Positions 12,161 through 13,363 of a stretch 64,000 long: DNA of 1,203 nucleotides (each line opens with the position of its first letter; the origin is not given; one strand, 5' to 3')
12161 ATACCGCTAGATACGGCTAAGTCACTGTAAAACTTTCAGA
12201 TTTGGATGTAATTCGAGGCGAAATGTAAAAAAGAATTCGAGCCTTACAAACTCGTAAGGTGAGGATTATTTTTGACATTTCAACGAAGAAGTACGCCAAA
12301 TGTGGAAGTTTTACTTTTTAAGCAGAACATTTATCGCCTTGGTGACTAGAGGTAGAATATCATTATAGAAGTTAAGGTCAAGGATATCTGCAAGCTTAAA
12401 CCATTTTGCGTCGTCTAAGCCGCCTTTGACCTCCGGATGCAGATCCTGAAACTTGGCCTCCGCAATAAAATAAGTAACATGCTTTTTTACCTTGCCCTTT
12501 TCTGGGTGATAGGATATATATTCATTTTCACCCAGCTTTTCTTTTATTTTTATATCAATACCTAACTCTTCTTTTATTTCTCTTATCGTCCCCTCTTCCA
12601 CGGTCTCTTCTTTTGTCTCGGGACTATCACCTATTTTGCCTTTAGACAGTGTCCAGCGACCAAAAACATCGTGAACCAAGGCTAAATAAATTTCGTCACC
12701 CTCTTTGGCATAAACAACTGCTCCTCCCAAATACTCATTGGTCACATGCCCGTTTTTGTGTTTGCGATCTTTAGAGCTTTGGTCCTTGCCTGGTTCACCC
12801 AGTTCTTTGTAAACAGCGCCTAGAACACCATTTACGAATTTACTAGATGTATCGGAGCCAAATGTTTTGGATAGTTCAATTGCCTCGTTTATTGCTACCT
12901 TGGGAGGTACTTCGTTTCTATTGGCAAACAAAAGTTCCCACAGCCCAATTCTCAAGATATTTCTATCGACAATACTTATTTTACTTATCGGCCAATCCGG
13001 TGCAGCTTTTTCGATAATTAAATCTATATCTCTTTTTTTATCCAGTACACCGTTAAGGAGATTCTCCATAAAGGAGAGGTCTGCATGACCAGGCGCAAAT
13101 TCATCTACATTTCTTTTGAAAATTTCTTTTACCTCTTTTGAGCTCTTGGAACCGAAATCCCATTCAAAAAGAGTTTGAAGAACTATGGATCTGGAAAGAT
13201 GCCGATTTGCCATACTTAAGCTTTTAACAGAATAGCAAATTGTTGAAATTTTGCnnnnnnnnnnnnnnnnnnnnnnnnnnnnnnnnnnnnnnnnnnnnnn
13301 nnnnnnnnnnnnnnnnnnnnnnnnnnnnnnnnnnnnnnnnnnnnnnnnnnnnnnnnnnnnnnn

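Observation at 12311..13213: NusB fused to a Nudix hydrolase domain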

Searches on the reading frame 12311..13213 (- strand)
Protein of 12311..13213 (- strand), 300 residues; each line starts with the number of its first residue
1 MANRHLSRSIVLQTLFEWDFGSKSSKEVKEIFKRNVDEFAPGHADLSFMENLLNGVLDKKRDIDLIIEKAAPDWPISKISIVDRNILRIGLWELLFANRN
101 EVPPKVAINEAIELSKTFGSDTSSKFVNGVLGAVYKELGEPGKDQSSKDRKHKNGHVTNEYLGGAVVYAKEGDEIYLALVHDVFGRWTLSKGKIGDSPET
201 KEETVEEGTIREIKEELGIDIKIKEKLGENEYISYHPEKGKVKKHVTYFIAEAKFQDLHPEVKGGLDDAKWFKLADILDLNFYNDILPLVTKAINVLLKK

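Call 3: search_protein_families(library=pfam, proteins=[window:12311-13213:-], max_evalue=0.01)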
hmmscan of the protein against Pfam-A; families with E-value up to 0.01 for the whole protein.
window:12311-13213:- (300 aa): 3 families
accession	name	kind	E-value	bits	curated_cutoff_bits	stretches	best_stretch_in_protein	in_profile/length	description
PF01029.23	NusB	-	3.1e-34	118.6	23.1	1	7-136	3-133/133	NusB family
PF00293.34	NUDIX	-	4.6e-11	43.3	21.1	1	166-283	9-124/134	NUDIX domain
PF22327.2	Nudt16-like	-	0.0082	16.5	27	0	199-253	43-95/161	U8 snoRNA-decapping enzyme-like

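Call 4: search_protein_families(library=ncbifam, proteins=[window:12311-13213:-], max_evalue=0.01)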
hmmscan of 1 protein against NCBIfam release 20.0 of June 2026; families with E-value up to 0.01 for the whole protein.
window:12311-13213:- (300 aa): 15 families
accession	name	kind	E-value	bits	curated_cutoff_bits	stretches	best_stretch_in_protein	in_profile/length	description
TIGR01951.1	nusB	equivalog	5.7e-37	126.9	88.35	1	4-137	2-130/131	transcription antitermination factor NusB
NF001223.0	PRK00202.1-1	equivalog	1.5e-27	96.4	131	1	2-137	7-143/146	transcription antitermination factor NusB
NF011494.0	PRK14902.1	equivalog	1.4e-14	53.8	319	1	31-149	26-137/444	16S rRNA (cytosine(967)-C(5))-methyltransferase RsmB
NF001230.0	PRK00202.2-5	equivalog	1.6e-11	44.3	132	1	8-137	26-150/165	transcription antitermination factor NusB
TIGR00563.1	rsmB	equivalog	1.4e-10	40.9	269.05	1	43-146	33-131/437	16S rRNA (cytosine(967)-C(5))-methyltransferase RsmB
NF011493.0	PRK14901.1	equivalog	5.9e-10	38.5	540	1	41-151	35-142/447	16S rRNA (cytosine(967)-C(5))-methyltransferase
NF052459.1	OxoGTPPhMutT1Mycb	equivalog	2.2e-06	27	475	1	164-280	5-112/292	8-oxo-(d)GTP phosphatase MutT1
NF011495.0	PRK14903.1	equivalog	2.3e-06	26.7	503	1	44-135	37-120/431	16S rRNA (cytosine(967)-C(5))-methyltransferase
NF008149.0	PRK10901.1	equivalog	0.0014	17.7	375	1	31-145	32-140/434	16S rRNA (cytosine(967)-C(5))-methyltransferase RsmB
NF003791.0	PRK05379.2-3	equivalog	0.0031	16.8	409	1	201-286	238-329/340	bifunctional nicotinamide-nucleotide adenylyltransferase/Nudix hydroxylase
NF002995.0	PRK03759.1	equivalog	0.0039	16.9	127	1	201-278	75-151/185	isopentenyl-diphosphate Delta-isomerase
NF006530.0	PRK08999.1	equivalog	0.0043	16.1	245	1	185-230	33-73/315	Nudix family hydrolase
NF001936.0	PRK00714.1-3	equivalog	0.0045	16.9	118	1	173-248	23-92/155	RNA pyrophosphohydrolase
NF008044.0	PRK10776.1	equivalog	0.0073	16.2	148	0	185-233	31-74/130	8-oxo-dGTP diphosphatase MutT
NF001299.0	PRK00241.1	equivalog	0.0099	15.4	158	0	203-280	172-241/263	NAD(+) diphosphatase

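Call 5: find_homologous_proteins(query=window:12311-13213:-)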
Query window:12311-13213:- (300 aa): 8000 proteins with E <= 0.001 among 8000 candidates; the best 120 are listed.
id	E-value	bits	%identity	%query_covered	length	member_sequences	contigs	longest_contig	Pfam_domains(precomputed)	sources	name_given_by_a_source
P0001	3.8e-195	665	100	100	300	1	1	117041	PF00293.35,PF01029.24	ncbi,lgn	-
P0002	7.7e-177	605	90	100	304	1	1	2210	PF00293.35,PF01029.24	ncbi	-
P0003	1.1e-170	585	87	100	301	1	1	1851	PF00293.35,PF01029.24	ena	-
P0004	2.7e-163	561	83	100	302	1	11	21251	PF00293.35,PF01029.24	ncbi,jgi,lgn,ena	ncbi:MAG TPA: transcription antitermination factor NusB [Candidatus Paceibacterota bacterium]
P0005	3.4e-161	554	80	100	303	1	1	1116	PF00293.35,PF01029.24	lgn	-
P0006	1.6e-160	552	81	100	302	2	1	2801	PF00293.35,PF01029.24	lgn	-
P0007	2.0e-160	551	80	100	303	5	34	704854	PF00293.35,PF01029.24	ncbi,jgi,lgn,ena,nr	ncbi:MAG: transcription antitermination factor NusB [Candidatus Zambryskibacteria bacterium RIFOXYD1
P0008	3.3e-160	551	81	100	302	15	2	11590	PF00293.35,PF01029.24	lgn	-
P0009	1.3e-159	549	80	100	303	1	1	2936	PF00293.35,PF01029.24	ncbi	-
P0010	1.8e-159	548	80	100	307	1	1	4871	PF00293.35,PF01029.24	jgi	jgi:N utilization substance protein B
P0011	3.2e-159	547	80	100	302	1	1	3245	PF00293.35,PF01029.24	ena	-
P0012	1.6e-158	545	81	100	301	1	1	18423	PF00293.35,PF01029.24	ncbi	-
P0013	2.8e-158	544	80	100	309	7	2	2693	PF00293.35,PF01029.24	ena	-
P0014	4.0e-158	544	80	100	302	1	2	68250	PF00293.35,PF01029.24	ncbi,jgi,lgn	jgi:N utilization substance protein B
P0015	8.0e-158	543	80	100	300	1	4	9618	PF00293.35,PF01029.24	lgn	-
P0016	1.9e-157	542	80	100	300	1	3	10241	PF00293.35,PF01029.24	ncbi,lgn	ncbi:MAG: transcription antitermination factor NusB [Nitrospira sp.]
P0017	1.4e-156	539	80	100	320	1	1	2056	PF00293.35,PF01029.24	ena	-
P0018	5.9e-156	537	81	100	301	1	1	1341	PF00293.35,PF01029.24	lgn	-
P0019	2.9e-155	534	77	100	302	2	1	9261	PF00293.35,PF01029.24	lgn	-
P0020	1.6e-154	532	82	100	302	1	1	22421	PF00293.35,PF01029.24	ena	-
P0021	3.8e-154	531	79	100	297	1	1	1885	PF00293.35,PF01029.24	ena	-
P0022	4.2e-154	531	79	100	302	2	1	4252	PF00293.35,PF01029.24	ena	-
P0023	5.7e-154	530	78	100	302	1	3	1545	PF00293.35,PF01029.24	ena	-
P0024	6.5e-154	530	79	100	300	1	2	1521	PF00293.35,PF01029.24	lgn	-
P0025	9.2e-154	529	80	100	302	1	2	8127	PF00293.35,PF01029.24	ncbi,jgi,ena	-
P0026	1.1e-153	529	79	100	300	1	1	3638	PF00293.35,PF01029.24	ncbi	-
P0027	1.6e-153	529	79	100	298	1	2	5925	PF00293.35,PF01029.24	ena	-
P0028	1.8e-153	529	76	100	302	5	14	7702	PF00293.35,PF01029.24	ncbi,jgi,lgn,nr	ncbi:MAG: Transcription antitermination protein NusB [Patescibacteria group bacterium]|jgi:N utiliza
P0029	2.5e-153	528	79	100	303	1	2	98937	PF00293.35,PF01029.24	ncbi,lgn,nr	ncbi:transcription antitermination factor NusB [Patescibacteria group bacterium]|nr:transcription an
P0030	2.1e-152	525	78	100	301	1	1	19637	PF00293.35,PF01029.24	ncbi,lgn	-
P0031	7.3e-152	523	80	100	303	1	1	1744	PF00293.35,PF01029.24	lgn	-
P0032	2.5e-151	521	77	100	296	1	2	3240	PF00293.35,PF01029.24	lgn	-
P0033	8.5e-151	520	79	100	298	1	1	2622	PF00293.35,PF01029.24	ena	-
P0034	3.3e-150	518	78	100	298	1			PF00293.35,PF01029.24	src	-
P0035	5.2e-150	517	76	100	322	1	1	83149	PF00293.35,PF01029.24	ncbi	-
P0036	8.6e-150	516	78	100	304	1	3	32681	PF00293.35,PF01029.24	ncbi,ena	-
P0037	1.5e-149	516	77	100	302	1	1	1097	PF00293.35,PF01029.24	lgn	-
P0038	1.7e-149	515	76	100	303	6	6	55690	PF00293.35,PF01029.24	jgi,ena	jgi:N utilization substance protein B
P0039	2.2e-149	515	77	100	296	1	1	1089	PF00293.35,PF01029.24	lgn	-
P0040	2.5e-149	515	76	100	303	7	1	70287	PF00293.35,PF01029.24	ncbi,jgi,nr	ncbi:MAG: transcription antitermination factor NusB [Parcubacteria bacterium C7867-003]|nr:MAG: tran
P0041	2.6e-149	515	77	100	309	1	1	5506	PF00293.35,PF01029.24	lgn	-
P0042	2.7e-149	515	78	100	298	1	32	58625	PF00293.35,PF01029.24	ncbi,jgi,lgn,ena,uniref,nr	ncbi:MAG: transcription antitermination factor NusB [Candidatus Zambryskibacteria bacterium RIFCSPLO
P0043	2.9e-149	515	78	100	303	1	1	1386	PF00293.35,PF01029.24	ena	-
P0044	3.9e-149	514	77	100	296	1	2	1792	PF00293.35,PF01029.24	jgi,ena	-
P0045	4.0e-149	514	77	100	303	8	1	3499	PF00293.35,PF01029.24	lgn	-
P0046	6.1e-149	514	76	100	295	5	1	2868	PF00293.35,PF01029.24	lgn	-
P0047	6.8e-149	513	78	100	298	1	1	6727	PF00293.35,PF01029.24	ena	-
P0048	8.2e-149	513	79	100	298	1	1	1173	PF00293.35,PF01029.24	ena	-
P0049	9.7e-149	513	77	100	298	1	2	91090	PF00293.35,PF01029.24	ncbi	ncbi:MAG: transcription antitermination factor NusB [Minisyncoccia bacterium]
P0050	1.0e-148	513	77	100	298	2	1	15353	PF00293.35,PF01029.24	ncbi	-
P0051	2.1e-148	512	78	100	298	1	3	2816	PF00293.35,PF01029.24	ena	-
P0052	3.3e-148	511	76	100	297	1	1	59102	PF00293.35,PF01029.24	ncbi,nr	ncbi:MAG: transcription antitermination factor NusB [Candidatus Zambryskibacteria bacterium]|nr:tran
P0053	4.6e-148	511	75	100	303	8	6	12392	PF00293.35,PF01029.24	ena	-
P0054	4.9e-148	511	78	100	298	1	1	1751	PF00293.35,PF01029.24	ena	-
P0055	5.8e-148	510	78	100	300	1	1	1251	PF00293.35,PF01029.24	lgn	-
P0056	6.5e-148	510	77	100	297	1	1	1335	PF00293.35,PF01029.24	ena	-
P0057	6.9e-148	510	78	100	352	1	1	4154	PF00293.35,PF01029.24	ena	-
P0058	9.7e-148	510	76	100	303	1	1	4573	PF00293.35,PF01029.24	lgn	-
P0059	9.7e-148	510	75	100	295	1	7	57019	PF00293.35,PF01029.24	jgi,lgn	jgi:N utilization substance protein B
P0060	1.1e-147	510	74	100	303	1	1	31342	PF00293.35,PF01029.24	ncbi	-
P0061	2.3e-147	508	76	100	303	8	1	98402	PF00293.35,PF01029.24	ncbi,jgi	jgi:N utilization substance protein B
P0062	2.8e-147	508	77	100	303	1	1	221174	PF00293.35,PF01029.24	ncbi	-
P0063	3.5e-147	508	78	100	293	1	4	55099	PF00293.35,PF01029.24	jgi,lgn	jgi:N utilization substance protein B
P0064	3.9e-147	508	75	100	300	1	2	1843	PF00293.35,PF01029.24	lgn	-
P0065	4.1e-147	508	75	100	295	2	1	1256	PF00293.35,PF01029.24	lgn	-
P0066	5.5e-147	507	78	100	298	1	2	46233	PF00293.35,PF01029.24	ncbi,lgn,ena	-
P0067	6.0e-147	507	76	100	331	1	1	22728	PF00293.35,PF01029.24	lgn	-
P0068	6.3e-147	507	76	100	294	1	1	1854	PF00293.35,PF01029.24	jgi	jgi:N utilization substance protein B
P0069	6.9e-147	507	77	100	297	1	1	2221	PF00293.35,PF01029.24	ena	-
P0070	1.5e-146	506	75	100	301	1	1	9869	PF00293.35,PF01029.24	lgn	-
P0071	1.7e-146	506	78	100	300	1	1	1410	PF00293.35,PF01029.24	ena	-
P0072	1.8e-146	506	76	100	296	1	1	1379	PF00293.35,PF01029.24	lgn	-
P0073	2.5e-146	505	75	100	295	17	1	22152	PF00293.35,PF01029.24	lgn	-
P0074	2.5e-146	505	74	100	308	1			PF00293.35,PF01029.24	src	-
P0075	4.6e-146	504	76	100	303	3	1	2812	PF00293.35,PF01029.24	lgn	-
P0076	6.7e-146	504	76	100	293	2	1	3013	PF00293.35,PF01029.24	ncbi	-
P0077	1.0e-145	503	75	100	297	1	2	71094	PF00293.35,PF01029.24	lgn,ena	-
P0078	1.3e-145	503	76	100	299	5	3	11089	PF00293.35,PF01029.24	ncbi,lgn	-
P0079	1.7e-145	502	75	100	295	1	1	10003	PF00293.35,PF01029.24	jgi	jgi:N utilization substance protein B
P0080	1.7e-145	502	77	100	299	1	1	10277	PF00293.35,PF01029.24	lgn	-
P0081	1.9e-145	502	76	100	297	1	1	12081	PF00293.35,PF01029.24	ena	-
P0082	2.0e-145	502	75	100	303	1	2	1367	PF00293.35,PF01029.24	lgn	-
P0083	2.2e-145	502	77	100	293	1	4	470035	PF00293.35,PF01029.24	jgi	jgi:N utilization substance protein B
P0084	4.2e-145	501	76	100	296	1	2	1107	PF00293.35,PF01029.24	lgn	-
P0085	4.4e-145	501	76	100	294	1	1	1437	PF00293.35,PF01029.24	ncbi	-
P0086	5.2e-145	501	75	100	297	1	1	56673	PF00293.35,PF01029.24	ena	-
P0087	6.1e-145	500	76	100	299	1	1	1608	PF00293.35,PF01029.24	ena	-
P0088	1.7e-144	499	75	100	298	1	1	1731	PF00293.35,PF01029.24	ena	-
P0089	2.4e-144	499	74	100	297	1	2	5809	PF00293.35,PF01029.24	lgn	-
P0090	2.4e-144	499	75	100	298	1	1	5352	PF00293.35,PF01029.24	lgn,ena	-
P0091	5.3e-144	497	75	100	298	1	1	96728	PF00293.35,PF01029.24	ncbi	-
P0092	6.5e-144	497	77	100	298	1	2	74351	PF00293.35,PF01029.24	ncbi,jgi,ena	-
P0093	6.8e-144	497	76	100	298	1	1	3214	PF00293.35,PF01029.24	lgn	-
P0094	7.5e-144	497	75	100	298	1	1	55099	PF00293.35,PF01029.24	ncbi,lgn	-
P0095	9.3e-144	497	75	100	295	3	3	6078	PF00293.35,PF01029.24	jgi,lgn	jgi:N utilization substance protein B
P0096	1.3e-143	496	73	100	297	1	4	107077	PF00293.35,PF01029.24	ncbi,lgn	-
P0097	2.3e-143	495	74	100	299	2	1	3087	PF00293.35,PF01029.24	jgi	jgi:transcription antitermination protein NusB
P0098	2.5e-143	495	74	100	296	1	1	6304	PF00293.35,PF01029.24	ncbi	-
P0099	2.7e-143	495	75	100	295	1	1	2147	PF00293.35,PF01029.24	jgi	jgi:N utilization substance protein B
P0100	3.3e-143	495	75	100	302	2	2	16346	PF00293.35,PF01029.24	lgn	-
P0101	3.4e-143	495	75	100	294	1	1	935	PF00293.35,PF01029.24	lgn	-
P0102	5.0e-143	494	75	100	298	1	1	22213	PF00293.35,PF01029.24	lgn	-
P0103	5.3e-143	494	74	100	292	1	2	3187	PF00293.35,PF01029.24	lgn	-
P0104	5.6e-143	494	75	100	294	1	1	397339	PF00293.35,PF01029.24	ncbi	-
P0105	8.3e-143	493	75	100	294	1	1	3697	PF00293.35,PF01029.24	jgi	-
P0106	8.6e-143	493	75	100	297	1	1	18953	PF00293.35,PF01029.24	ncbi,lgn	-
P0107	1.3e-142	493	75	100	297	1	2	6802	PF00293.35,PF01029.24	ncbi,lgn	ncbi:MAG TPA: transcription antitermination factor NusB [Candidatus Paceibacterota bacterium]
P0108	1.7e-142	493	76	100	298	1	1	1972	PF00293.35,PF01029.24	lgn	-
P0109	1.9e-142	492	75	100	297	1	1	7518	PF00293.35,PF01029.24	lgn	-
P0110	2.0e-142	492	75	100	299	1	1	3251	PF00293.35,PF01029.24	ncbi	-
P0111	2.0e-142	492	74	100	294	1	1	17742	PF00293.35,PF01029.24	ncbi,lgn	-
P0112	2.1e-142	492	74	100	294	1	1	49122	PF00293.35,PF01029.24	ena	-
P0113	2.4e-142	492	75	100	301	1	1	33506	PF00293.35,PF01029.24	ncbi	-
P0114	2.4e-142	492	75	100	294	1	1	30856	PF00293.35,PF01029.24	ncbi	-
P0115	2.9e-142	492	76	100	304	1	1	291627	PF00293.35,PF01029.24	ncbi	-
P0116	3.7e-142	491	75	100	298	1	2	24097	PF00293.35,PF01029.24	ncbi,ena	-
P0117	4.3e-142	491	75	100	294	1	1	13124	PF00293.35,PF01029.24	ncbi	ncbi:MAG: transcription antitermination factor NusB [Parcubacteria group bacterium]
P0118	4.6e-142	491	74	100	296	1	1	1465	PF00293.35,PF01029.24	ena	-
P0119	9.4e-142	490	75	100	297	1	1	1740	PF00293.35,PF01029.24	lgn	-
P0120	1.1e-141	490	74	100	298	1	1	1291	PF00293.35,PF01029.24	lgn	-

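Call 17: search_protein_representatives(protein=window:12311-13213:-)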
Query: 300 residues. Proteins with E-value up to 0.001 (for the whole library): 15838; up to 1e-10: 5603; up to 1e-30: 150. The best 150 are listed.
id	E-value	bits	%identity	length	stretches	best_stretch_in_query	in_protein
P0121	1.7e-96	339.7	55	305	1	1-300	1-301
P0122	3.0e-95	335.7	56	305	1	1-300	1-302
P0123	9.0e-93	327.5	61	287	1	25-300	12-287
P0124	4.8e-83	295.6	56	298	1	1-294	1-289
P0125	4.0e-81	289.3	52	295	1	1-292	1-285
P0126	4.5e-78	279.3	48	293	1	1-296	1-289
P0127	2.3e-77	277.0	51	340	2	3-154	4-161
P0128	1.4e-76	274.4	50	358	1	1-298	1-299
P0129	4.4e-76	272.8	65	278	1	1-204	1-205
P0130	2.0e-75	270.6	52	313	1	1-297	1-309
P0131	1.2e-74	268.1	78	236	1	1-157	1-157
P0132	1.3e-74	267.9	49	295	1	2-298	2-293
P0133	1.6e-74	267.6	49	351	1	1-294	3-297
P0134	1.2e-72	261.5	46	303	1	1-291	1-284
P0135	9.3e-71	255.3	45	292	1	1-296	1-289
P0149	1.4e-57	212.0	39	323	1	1-295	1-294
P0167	2.1e-50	188.4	36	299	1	5-293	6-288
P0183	7.7e-46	173.5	37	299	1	1-299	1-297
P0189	1.8e-44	169.0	35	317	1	4-295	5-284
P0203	4.8e-41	157.7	36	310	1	1-295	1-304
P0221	4.6e-37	144.7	34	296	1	6-290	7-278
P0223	2.0e-36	142.6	52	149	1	154-297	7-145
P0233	3.2e-35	138.6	34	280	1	3-297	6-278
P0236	1.1e-34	136.9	36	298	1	1-293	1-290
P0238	2.2e-34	135.9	33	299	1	1-294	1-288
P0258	3.5e-32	128.7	49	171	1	162-298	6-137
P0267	7.3e-31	124.3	36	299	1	2-299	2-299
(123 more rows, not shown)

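Call 21: find_encoding_contigs(protein=P0001, flank=6000, max_places=3)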
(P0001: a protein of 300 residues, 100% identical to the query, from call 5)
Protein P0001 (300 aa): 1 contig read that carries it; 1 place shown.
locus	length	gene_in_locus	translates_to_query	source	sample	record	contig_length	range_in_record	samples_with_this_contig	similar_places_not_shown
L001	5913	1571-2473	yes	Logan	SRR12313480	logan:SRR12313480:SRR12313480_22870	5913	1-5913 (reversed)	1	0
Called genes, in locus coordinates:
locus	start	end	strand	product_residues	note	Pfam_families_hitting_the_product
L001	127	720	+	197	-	PF01351:RNase_HII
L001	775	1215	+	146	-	PF00293:NUDIX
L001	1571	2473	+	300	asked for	PF01029:NusB, PF00293:NUDIX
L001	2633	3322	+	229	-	PF22935:RM44_endonuclase, PF14622:Ribonucleas_3_3, PF00636:Ribonuclease_3, PF00035:dsrm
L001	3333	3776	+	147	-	-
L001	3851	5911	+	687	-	?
